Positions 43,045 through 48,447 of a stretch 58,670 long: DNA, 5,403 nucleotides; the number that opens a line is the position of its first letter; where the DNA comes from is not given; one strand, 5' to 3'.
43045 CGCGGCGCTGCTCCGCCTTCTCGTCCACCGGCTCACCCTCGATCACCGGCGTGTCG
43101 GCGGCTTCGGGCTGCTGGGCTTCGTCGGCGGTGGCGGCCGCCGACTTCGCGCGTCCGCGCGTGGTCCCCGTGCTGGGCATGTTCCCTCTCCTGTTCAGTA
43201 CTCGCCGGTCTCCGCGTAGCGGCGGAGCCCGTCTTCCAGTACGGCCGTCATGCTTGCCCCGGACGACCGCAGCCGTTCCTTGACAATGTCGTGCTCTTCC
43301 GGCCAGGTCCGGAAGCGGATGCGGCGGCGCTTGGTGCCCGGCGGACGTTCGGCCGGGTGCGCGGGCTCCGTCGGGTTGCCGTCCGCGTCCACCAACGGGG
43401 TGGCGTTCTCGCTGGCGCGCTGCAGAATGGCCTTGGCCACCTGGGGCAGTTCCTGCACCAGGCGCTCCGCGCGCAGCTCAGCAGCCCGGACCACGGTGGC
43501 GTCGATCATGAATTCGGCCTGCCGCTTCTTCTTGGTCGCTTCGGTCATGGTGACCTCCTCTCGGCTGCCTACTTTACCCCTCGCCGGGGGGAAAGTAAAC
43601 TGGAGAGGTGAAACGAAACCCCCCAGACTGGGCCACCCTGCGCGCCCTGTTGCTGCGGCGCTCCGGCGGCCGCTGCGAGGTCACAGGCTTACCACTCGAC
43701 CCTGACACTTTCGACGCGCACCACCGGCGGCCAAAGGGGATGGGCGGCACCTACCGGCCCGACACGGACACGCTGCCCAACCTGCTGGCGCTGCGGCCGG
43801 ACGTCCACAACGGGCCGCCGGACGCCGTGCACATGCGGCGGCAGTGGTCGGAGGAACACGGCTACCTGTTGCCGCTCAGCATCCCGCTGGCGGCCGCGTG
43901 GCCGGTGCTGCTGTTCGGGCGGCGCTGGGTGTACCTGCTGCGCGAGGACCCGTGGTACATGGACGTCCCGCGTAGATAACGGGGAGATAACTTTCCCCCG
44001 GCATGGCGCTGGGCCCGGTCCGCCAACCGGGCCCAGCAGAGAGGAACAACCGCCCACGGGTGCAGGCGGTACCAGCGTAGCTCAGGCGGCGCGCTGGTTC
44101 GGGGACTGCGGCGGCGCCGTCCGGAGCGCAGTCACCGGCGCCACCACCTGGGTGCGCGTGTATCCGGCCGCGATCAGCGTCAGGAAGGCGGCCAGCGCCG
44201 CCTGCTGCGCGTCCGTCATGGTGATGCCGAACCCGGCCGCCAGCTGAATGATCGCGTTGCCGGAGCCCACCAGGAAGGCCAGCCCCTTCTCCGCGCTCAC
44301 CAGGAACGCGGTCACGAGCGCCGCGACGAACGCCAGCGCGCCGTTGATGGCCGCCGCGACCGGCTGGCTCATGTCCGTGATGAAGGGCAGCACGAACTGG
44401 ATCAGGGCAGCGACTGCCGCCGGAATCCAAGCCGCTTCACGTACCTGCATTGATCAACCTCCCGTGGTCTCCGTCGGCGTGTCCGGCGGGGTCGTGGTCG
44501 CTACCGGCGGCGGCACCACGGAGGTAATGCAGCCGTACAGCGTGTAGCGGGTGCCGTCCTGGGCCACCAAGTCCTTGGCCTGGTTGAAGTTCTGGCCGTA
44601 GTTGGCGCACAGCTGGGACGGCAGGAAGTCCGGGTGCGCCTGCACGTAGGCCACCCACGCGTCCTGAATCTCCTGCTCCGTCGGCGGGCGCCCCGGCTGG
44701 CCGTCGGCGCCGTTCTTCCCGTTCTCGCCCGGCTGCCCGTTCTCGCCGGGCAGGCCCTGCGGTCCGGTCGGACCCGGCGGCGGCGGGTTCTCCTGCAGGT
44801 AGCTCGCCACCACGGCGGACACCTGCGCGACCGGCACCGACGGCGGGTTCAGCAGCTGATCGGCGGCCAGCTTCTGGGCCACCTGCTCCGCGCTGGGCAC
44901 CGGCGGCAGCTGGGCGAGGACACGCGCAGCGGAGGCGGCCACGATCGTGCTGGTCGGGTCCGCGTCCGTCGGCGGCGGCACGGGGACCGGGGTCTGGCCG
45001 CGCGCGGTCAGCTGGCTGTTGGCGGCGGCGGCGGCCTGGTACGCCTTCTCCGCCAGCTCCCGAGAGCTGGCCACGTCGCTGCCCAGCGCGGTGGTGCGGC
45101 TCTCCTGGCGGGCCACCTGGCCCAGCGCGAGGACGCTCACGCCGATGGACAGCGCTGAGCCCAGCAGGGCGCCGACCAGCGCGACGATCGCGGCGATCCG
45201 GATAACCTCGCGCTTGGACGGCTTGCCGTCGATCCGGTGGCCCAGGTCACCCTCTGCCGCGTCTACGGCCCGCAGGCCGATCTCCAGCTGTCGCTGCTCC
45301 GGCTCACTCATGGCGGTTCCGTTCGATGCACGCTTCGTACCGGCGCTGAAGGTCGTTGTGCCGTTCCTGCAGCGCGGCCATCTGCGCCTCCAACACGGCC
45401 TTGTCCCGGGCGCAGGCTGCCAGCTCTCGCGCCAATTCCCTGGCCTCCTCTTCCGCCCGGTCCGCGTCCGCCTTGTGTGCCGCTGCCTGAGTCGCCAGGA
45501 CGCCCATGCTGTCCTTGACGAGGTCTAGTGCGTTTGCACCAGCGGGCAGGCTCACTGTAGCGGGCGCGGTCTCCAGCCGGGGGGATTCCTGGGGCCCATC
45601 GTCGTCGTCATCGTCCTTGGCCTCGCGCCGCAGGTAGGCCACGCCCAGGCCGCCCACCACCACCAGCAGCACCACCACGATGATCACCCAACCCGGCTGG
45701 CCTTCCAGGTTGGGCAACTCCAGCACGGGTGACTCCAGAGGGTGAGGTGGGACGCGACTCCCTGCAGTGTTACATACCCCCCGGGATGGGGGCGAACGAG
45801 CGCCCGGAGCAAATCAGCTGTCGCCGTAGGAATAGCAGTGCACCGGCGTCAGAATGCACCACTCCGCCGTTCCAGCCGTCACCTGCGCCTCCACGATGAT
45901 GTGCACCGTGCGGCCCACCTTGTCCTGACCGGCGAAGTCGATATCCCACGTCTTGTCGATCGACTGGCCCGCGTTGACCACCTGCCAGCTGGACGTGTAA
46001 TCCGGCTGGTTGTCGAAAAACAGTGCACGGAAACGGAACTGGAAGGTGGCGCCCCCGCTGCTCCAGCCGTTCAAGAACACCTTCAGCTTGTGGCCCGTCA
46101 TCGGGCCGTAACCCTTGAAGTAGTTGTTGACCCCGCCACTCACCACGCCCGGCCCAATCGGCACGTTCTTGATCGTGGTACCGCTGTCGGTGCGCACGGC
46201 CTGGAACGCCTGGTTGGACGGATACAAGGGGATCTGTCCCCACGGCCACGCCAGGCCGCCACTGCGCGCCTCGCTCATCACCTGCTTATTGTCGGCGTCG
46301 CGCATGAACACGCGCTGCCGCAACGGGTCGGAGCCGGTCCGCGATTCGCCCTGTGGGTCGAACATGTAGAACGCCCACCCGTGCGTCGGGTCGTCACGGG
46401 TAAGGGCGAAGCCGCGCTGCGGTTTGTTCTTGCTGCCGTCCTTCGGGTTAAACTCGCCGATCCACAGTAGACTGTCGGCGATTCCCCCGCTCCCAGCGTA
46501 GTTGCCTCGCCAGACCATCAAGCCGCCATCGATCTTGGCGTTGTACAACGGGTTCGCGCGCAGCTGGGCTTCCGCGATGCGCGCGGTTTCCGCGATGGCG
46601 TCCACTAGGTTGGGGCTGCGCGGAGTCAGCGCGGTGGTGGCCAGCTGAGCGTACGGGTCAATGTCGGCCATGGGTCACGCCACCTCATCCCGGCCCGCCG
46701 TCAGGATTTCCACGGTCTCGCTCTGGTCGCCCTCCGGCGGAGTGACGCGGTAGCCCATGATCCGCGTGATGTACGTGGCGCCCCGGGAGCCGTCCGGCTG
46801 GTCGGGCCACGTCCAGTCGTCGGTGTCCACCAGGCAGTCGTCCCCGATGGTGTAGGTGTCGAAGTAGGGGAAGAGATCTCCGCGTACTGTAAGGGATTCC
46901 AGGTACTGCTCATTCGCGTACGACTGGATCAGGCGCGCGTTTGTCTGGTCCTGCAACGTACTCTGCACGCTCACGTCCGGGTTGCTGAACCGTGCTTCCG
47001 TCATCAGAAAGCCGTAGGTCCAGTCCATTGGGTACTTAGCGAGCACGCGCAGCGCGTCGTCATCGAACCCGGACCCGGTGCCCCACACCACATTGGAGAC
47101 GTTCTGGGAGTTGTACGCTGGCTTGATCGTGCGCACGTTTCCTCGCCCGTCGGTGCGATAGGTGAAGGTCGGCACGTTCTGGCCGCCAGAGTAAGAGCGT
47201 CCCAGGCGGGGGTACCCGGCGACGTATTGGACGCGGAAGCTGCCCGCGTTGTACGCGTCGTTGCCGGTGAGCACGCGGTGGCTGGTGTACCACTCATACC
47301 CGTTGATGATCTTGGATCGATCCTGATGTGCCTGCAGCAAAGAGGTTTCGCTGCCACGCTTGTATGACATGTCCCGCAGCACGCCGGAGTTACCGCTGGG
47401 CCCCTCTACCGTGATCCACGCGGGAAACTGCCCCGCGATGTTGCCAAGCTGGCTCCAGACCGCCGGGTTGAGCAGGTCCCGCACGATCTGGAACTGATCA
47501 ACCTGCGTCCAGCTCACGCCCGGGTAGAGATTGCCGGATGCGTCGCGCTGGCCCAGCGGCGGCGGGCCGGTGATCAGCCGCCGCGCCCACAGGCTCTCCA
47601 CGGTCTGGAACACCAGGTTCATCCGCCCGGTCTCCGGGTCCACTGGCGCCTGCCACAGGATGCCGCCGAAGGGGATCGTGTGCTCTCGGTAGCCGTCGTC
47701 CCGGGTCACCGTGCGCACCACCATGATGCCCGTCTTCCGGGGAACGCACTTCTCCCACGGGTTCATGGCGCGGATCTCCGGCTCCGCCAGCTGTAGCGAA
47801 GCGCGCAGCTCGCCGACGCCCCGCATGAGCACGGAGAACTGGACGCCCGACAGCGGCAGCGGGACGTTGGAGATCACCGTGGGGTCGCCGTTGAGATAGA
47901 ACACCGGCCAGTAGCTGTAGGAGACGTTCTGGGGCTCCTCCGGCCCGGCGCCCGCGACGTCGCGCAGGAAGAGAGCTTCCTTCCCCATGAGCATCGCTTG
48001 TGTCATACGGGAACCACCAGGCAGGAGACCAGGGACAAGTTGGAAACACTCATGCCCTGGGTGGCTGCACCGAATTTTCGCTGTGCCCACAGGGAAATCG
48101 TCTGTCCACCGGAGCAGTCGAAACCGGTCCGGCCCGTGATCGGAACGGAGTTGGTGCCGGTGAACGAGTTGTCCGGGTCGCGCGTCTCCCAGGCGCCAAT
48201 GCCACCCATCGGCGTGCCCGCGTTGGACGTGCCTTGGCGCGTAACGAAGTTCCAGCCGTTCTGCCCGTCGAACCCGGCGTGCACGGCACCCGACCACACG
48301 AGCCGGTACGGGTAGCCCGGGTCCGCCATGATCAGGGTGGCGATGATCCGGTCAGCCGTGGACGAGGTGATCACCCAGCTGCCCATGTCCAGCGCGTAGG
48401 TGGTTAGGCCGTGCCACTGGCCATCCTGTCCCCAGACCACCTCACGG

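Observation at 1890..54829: At least 24 co-oriented copies of a ~29-bp promoter-like module with a C6-N3-G6 palindrome filling the spacer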

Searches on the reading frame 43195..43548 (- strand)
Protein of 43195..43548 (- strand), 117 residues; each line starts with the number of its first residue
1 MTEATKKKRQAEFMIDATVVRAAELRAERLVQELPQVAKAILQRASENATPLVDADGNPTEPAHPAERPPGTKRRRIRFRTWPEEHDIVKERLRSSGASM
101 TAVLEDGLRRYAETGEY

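Call 41: search_protein_families(library=pfam, max_evalue=1, proteins=[window:43195-43548:-])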
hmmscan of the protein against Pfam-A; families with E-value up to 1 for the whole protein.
window:43195-43548:- (117 aa): 2 families
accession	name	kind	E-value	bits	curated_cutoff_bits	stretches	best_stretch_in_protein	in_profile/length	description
PF21983.2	NikA-like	-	0.013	16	27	1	73-101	3-31/72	Mobilization protein NikA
PF15134.11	CEP15-like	-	0.13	12.7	27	1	3-52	30-79/110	Centrosomal protein 15-like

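Call 52: find_related_loci(query=window:43195-43548:-, collection=viral_contigs, flank=6000)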
Query window:43195-43548:- (117 aa) in viral_contigs; peptide patterns used: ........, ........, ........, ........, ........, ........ (x = any residue, [..] = any of these).
8 stretches matched a pattern; 1 encode a relative of the query (tblastn E <= 1e-3); 1 distinct loci.
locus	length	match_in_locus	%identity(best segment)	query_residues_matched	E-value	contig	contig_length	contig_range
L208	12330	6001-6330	82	8-117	2e-51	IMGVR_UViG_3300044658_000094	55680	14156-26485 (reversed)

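Call 63: find_homologous_proteins(query=window:43195-43548:-, max_evalue=0.001)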
Query window:43195-43548:- (117 aa): 12 proteins with E <= 0.001 among 79 candidates.
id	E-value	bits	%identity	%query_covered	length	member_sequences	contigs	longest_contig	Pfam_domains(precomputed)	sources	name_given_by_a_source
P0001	3.2e-68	245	100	100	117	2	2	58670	-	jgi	-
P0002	4.3e-55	203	88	94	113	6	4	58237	-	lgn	-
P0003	1.0e-52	195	85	94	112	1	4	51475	-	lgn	-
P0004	3.5e-50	187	81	94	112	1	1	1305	-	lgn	-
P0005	4.9e-50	186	79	100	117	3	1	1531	-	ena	-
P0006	1.0e-49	185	82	94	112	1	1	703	-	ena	-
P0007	1.4e-49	185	82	94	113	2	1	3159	-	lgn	-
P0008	4.9e-47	177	79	94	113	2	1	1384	-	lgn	-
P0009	8.1e-46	173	75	94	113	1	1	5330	-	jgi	jgi:hypothetical protein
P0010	8.1e-34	134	62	100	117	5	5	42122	-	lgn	-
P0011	6.3e-33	131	61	98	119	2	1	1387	-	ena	-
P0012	1.2e-29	121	60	91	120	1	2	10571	-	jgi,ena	-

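Call 64: find_encoding_contigs(protein=P0010, flank=10000, max_places=3)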
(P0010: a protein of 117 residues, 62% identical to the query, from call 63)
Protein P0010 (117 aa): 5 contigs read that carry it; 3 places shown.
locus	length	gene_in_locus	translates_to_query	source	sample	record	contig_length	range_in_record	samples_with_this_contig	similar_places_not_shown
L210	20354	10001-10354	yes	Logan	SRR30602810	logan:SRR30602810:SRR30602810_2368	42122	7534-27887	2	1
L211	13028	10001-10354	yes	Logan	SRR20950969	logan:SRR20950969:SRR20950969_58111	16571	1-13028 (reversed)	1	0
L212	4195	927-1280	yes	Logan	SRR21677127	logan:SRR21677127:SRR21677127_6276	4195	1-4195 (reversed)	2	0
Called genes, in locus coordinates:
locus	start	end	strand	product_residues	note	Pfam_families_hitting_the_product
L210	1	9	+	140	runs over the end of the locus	-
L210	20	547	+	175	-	-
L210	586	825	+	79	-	-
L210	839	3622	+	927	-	PF04513:Baculo_PEP_C (faint)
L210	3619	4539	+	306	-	PF22768:SPP1_Dit (weak)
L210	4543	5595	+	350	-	-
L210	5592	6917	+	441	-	-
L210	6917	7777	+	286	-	-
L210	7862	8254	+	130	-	-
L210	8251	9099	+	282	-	-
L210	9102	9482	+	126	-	-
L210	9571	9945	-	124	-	-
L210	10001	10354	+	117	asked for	-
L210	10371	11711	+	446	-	PF04404:ERF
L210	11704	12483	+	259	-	-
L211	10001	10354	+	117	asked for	-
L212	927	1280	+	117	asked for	-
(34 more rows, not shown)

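Call 65: find_encoding_contigs(protein=P0012, flank=10000, max_places=2)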
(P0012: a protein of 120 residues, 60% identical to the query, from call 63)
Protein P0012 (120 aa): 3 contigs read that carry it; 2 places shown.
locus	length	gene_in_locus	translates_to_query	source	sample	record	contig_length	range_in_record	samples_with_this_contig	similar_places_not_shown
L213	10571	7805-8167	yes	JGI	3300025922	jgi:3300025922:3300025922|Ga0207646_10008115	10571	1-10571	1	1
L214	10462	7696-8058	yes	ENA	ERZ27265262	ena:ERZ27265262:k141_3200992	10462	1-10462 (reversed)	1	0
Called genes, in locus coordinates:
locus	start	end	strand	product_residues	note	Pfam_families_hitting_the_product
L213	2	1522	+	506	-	?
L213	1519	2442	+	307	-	PF22768:SPP1_Dit (faint)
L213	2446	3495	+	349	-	-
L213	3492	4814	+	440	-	-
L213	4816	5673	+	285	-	-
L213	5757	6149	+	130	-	-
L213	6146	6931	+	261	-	-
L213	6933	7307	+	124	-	-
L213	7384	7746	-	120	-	-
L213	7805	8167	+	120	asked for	-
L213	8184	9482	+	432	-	PF04404:ERF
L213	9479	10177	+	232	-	-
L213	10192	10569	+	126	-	?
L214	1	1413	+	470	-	?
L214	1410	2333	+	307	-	PF22768:SPP1_Dit (faint)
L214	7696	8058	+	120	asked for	-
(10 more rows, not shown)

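Call 76: search_protein_families(library=phrogs, max_evalue=0.01, proteins=[window:43195-43548:-])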
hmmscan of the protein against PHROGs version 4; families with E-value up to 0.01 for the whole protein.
window:43195-43548:- (117 aa): 0 families

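Call 77: predict_structure(alignment_id=A1)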
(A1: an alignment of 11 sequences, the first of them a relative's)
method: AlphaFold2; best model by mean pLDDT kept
length: 117 residues; sequences in the alignment: 11
mean_pLDDT: 86.0   pTM: 0.78
mean pLDDT of the five models: 86.0, 85.4, 84.5, 83.9, 68.9
residues with pLDDT >= 90: 69; 70-90: 33; 50-70: 13; < 50: 2
segments of 3 or more residues with pLDDT < 50: none
pLDDT, mean of each block of 10 residues (from residue 1): 70 93 94 94 92 75 65 91 91 86 93 89
secondary structure, 60 per line:
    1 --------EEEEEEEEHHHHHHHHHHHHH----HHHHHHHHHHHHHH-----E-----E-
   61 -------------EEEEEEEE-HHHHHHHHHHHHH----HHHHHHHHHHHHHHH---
elements in order: E9-16 H17-29 H34-47 E74-81 H83-95 H100-114

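Call 80: fold_search(model_id=the predicted structure, library=pdb)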
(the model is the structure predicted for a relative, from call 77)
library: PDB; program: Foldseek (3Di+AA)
matches with E <= 10: 78; with E <= 0.001: 0
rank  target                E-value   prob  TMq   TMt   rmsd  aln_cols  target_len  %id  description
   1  9f0z_E                5.5e-03  1.00  0.59  0.62   7.5       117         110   12  CryoEM structure of the F plasmid relaxosome with truncated TraI1-863 in its TE mode, derived from the ss-27_+8ds+9_+1 (released 2025-06-04)
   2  9f0y_E                2.4e-02  0.99  0.55  0.58   9.7       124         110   12  CryoEM structure of the F plasmid relaxosome with TraI in its TE mode, derived from the ss-27_+8ds+9_+143-R Locally-re (released 2025-06-04)
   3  9f0x_E                3.0e-02  0.99  0.58  0.59   6.6       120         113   12  CryoEM structure of the F plasmid relaxosome in its pre-initiation state, derived from the ds-27_+143-R Locally-refine (released 2025-06-04)
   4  9f11_G                4.4e-02  1.00  0.57  0.63   5.9       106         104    9  CryoEM structure of the F plasmid relaxosome with oriT DNA ss-27_+3ds+4_+143 and TraI its TE mode, derived from ss-27_ (released 2025-06-04)
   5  9f10_E                5.4e-02  0.99  0.58  0.60   9.6       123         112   10  CryoEM structure of the F plasmid relaxosome with TraI in its TE mode, without accessory protein TraM. Derived from th (released 2025-06-04)
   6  9f12_E                6.9e-02  0.97  0.54  0.58   7.2       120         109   12  CryoEM structure of the F plasmid relaxosome with oriT DNA ss-27_-3ds-2_+143 and TraI its TE mode, derived from ss-27_ (released 2025-06-04)
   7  9f0y_F                8.4e-02  0.98  0.57  0.56   6.7       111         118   10  CryoEM structure of the F plasmid relaxosome with TraI in its TE mode, derived from the ss-27_+8ds+9_+143-R Locally-re (released 2025-06-04)
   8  9f0z_G                1.2e-01  0.87  0.48  0.50   7.1       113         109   11  CryoEM structure of the F plasmid relaxosome with truncated TraI1-863 in its TE mode, derived from the ss-27_+8ds+9_+1 (released 2025-06-04)
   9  9f0y_G                1.5e-01  0.87  0.49  0.53   6.4       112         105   13  CryoEM structure of the F plasmid relaxosome with TraI in its TE mode, derived from the ss-27_+8ds+9_+143-R Locally-re (released 2025-06-04)
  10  2rh3                  4.3e-01  0.16  0.31  0.30   7.4       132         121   13  Crystal structure of plasmid pTiC58 VirC2 (released 2008-10-14)
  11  9f0x_F                9.9e-01  0.54  0.55  0.54   8.1       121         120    8  CryoEM structure of the F plasmid relaxosome in its pre-initiation state, derived from the ds-27_+143-R Locally-refine (released 2025-06-04)
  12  1zzj_B                1.1e+00  0.14  0.28  0.38  10.3        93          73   14  Structure of the third KH domain of hnRNP K in complex with 15-mer ssDNA (released 2005-08-09)
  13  8cyk_A                1.8e+00  0.03  0.20  0.18  14.5       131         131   13  Crystal structure of hallucinated protein HALC1_878 (released 2022-09-28)
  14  1zzj_A                2.0e+00  0.11  0.28  0.39  12.0        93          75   13  Structure of the third KH domain of hnRNP K in complex with 15-mer ssDNA (released 2005-08-09)
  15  6y24                  2.0e+00  0.11  0.30  0.39  10.8       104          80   10  Crystal structure of fourth KH domain of FUBP1 (released 2020-03-25)
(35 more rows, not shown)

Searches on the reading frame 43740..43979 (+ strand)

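Call 41: search_protein_families(library=pfam, max_evalue=1, proteins=[window:43740-43979:+])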
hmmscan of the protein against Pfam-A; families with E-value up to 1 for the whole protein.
window:43740-43979:+ (79 aa): 1 family
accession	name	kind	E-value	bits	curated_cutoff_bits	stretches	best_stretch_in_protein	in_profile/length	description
PF04624.19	Dec-1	-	0.21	11.9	22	1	32-39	6-14/27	Dec-1 repeat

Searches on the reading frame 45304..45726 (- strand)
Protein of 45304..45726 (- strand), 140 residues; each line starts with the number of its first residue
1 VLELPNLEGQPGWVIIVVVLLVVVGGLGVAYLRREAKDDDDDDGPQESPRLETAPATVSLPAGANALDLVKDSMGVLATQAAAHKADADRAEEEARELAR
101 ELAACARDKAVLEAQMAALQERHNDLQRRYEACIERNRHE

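Call 93: search_protein_families(library=pfam, max_evalue=0.01, proteins=[window:45304-45726:-])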
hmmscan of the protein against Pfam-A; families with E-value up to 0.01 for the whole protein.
window:45304-45726:- (140 aa): 4 families
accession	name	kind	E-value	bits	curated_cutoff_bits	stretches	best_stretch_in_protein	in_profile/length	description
PF24319.2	DUF7491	-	0.0012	19.4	30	1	73-130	15-72/90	Coiled-coil region of unknown function (DUF7491)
PF21037.2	CCDC138_cc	-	0.0037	17.7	27.1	1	98-134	20-56/59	Coiled-coil-domain-containing protein 138, coiled-coil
PF17675.6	APG6_N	-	0.0056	17.6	45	1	79-135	46-102/132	Apg6 coiled-coil region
PF13179.11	DUF4006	-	0.0098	16.2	22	0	7-30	10-33/64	Family of unknown function (DUF4006)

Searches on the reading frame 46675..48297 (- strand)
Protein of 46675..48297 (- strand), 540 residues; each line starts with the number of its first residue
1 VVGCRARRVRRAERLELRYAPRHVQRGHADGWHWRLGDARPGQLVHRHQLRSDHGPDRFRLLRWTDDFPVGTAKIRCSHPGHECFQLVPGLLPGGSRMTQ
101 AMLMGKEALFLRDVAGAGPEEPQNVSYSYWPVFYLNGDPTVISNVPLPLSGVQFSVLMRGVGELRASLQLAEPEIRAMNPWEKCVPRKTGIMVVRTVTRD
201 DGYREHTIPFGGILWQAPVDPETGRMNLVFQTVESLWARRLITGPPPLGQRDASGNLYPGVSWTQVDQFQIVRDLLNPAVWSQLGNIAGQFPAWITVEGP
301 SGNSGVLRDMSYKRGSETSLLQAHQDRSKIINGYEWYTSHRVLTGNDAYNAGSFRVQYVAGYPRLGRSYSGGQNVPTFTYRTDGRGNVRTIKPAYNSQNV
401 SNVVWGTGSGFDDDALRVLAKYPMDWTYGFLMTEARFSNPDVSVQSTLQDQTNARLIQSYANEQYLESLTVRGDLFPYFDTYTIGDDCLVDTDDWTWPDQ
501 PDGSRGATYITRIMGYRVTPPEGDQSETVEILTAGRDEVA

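Call 8: search_protein_families(library=pfam, proteins=[window:46675-48297:-], max_evalue=0.001)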
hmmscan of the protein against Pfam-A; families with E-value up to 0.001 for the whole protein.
window:46675-48297:- (540 aa): 0 families

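Call 9: search_protein_families(library=phrogs, proteins=[window:46675-48297:-], max_evalue=0.001)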
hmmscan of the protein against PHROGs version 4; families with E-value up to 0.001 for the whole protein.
window:46675-48297:- (540 aa): 1 family
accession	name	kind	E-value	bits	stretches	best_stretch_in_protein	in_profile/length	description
phrog_1885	-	tail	2.7e-18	66.4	1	146-536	31-378/1033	minor tail protein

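Call 90: find_related_loci(query=window:46675-48297:-, collection=viral_contigs, flank=10000)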
Query window:46675-48297:- (540 aa) in viral_contigs; peptide patterns used: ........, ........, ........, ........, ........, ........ (x = any residue, [..] = any of these).
4 stretches matched a pattern; 2 encode a relative of the query (tblastn E <= 1e-3); 2 distinct loci.
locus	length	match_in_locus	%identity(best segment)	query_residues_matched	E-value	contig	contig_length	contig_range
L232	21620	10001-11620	85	1-540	0e+0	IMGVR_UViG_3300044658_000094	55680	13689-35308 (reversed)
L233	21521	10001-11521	61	9-539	0e+0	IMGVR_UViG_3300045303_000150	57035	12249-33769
